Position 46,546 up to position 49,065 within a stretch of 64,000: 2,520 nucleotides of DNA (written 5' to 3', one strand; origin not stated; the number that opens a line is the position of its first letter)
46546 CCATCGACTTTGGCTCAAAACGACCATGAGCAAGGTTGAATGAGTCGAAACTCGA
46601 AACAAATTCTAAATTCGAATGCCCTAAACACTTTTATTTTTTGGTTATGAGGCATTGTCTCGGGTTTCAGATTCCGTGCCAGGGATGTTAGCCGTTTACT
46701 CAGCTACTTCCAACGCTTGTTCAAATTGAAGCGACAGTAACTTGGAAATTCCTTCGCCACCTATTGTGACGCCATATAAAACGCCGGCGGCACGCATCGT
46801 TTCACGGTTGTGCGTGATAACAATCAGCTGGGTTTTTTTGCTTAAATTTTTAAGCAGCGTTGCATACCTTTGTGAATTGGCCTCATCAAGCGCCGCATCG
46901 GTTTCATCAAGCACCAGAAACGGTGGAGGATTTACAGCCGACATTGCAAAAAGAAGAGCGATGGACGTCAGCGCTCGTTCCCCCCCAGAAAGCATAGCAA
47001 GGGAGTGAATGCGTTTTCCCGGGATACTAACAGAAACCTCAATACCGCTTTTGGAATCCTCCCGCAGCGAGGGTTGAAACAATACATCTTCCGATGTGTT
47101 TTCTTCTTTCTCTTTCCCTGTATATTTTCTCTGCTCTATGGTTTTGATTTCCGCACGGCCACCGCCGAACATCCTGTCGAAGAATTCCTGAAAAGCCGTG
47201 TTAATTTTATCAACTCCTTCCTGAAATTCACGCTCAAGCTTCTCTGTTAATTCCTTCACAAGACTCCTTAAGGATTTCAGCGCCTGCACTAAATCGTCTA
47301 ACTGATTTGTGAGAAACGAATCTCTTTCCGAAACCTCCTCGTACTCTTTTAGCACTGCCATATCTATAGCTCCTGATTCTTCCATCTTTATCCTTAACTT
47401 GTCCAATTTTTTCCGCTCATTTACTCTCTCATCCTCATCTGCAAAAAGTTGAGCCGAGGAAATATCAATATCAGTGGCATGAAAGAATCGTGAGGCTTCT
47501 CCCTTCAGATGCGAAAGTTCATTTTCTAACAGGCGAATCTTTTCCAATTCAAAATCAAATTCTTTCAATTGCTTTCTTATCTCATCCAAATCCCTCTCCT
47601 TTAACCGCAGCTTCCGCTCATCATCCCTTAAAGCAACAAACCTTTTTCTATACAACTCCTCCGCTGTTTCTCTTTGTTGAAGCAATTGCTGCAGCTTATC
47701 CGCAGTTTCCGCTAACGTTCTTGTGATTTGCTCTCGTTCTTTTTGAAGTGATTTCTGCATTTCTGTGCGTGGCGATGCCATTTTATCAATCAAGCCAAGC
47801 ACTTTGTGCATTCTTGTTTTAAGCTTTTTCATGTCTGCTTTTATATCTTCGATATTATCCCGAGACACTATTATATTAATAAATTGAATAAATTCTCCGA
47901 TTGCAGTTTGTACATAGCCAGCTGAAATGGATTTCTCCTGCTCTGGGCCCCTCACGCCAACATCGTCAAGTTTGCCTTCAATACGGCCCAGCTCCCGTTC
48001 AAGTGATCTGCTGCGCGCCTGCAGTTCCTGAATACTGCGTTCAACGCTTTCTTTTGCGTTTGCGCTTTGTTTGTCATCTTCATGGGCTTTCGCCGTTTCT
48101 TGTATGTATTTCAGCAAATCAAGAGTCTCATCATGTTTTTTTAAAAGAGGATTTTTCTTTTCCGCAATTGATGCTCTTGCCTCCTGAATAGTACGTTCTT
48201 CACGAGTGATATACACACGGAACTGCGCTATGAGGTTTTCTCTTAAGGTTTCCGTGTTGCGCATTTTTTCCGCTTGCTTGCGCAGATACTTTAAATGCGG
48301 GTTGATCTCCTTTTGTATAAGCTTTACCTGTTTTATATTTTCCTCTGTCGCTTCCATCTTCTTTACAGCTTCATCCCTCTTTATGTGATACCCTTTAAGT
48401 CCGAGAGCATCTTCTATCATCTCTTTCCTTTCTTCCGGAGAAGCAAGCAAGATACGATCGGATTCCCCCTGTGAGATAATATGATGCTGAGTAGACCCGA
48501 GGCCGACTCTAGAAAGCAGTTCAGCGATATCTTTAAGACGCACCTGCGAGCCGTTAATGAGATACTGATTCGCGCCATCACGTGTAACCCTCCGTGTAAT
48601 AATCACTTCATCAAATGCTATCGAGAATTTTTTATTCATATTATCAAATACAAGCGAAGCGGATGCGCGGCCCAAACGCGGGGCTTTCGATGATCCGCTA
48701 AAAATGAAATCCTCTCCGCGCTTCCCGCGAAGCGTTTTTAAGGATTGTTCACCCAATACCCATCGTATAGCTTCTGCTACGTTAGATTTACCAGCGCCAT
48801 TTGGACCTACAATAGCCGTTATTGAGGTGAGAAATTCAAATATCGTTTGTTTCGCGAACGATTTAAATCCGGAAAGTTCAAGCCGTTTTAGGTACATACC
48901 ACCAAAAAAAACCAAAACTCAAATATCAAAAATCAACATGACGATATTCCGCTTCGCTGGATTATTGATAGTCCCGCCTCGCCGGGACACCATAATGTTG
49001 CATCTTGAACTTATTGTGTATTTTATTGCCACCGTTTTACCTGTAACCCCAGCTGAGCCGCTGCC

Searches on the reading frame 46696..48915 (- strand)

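Call 26: search_protein_families(library=pfam, proteins=[window:46696-48915:-], max_evalue=0.001)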
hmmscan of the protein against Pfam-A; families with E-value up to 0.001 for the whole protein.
window:46696-48915:- (739 aa): 6 families
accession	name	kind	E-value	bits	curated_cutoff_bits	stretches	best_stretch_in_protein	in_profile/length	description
PF02463.25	SMC_N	-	6.6e-69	232.1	40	1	8-723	1-218/220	RecF/RecN/SMC N terminal domain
PF13476.12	AAA_23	-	1.2e-19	72.2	27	1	11-226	1-191/201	AAA domain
PF13175.12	AAA_15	-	3.3e-13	50.4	32.1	1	7-459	1-192/374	AAA ATPase domain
PF13304.12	AAA_21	-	1.2e-10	42.4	27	1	32-75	1-49/304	AAA domain, putative AbiEii toxin, Type IV TA system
PF00005.33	ABC_tran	-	1.2e-06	29.6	25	0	31-158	12-120/137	ABC transporter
PF13555.12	AAA_29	-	0.00088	19.4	27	0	9-54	1-46/61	P-loop containing region of AAA domain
